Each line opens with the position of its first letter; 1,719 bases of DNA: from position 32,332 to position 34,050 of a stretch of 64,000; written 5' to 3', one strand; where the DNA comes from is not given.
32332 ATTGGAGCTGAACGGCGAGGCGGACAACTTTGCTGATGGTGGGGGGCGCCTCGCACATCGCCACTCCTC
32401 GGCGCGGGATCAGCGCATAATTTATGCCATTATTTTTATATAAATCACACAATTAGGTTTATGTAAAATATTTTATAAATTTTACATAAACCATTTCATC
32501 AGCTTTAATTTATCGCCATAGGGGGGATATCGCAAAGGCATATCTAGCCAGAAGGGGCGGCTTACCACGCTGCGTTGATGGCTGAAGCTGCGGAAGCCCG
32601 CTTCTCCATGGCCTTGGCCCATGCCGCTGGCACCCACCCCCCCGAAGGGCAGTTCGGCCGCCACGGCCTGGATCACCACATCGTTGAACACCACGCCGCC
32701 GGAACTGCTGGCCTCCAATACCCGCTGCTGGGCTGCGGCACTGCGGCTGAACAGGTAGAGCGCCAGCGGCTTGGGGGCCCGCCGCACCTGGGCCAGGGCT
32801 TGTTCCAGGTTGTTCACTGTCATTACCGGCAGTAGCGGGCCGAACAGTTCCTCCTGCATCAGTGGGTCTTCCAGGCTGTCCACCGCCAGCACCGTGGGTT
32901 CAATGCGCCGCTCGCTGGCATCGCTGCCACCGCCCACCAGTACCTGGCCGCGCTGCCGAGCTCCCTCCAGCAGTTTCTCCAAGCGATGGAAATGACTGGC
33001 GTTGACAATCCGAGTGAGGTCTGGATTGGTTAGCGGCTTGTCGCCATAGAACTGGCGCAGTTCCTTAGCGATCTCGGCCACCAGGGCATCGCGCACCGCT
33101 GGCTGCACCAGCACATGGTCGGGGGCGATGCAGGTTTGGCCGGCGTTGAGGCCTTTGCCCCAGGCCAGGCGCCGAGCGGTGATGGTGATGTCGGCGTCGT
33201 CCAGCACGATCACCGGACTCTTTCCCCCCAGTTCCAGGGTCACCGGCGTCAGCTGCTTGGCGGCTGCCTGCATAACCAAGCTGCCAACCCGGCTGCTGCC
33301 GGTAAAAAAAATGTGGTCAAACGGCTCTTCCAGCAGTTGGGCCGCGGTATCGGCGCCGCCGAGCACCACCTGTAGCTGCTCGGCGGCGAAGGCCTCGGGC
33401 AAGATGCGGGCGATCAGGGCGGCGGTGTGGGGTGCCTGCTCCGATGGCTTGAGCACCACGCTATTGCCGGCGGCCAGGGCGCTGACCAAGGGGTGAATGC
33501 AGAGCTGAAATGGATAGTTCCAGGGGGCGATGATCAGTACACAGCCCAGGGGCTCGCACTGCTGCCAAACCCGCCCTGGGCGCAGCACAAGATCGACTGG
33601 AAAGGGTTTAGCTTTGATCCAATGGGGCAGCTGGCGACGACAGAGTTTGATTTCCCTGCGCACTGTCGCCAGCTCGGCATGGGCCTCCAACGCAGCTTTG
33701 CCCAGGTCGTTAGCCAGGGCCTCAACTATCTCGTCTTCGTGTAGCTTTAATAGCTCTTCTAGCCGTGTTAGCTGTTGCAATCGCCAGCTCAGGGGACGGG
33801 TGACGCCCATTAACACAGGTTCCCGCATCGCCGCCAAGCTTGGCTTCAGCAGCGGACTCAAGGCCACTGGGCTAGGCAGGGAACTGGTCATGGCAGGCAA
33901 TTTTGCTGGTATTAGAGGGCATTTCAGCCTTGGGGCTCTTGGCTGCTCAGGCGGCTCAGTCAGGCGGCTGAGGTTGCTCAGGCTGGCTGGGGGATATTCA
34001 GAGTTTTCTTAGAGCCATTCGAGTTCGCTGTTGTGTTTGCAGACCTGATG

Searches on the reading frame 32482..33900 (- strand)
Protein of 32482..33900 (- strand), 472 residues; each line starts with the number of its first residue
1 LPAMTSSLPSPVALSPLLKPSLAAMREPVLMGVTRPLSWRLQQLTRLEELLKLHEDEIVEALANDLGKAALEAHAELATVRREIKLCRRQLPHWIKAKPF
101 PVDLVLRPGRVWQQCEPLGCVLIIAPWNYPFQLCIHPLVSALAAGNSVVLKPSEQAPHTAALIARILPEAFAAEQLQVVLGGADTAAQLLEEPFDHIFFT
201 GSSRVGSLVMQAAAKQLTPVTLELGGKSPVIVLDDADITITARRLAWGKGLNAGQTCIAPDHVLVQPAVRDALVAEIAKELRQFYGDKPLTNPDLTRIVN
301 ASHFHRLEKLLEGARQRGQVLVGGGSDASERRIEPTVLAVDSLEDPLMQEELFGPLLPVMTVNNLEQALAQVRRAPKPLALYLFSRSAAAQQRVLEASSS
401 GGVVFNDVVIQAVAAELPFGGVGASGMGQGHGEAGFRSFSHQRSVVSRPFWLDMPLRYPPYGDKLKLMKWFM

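Call 68: search_protein_families(library=pfam, proteins=[window:32482-33900:-], max_evalue=0.00001)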
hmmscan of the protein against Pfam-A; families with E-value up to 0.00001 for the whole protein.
window:32482-33900:- (472 aa): 2 families
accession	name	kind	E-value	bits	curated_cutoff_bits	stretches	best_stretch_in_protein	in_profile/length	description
PF00171.27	Aldedh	-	1.9e-93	313.9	23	1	36-445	49-461/461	Aldehyde dehydrogenase family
PF05893.19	LuxC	-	7.2e-06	25.6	21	1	99-312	70-293/401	Acyl-CoA reductase (LuxC)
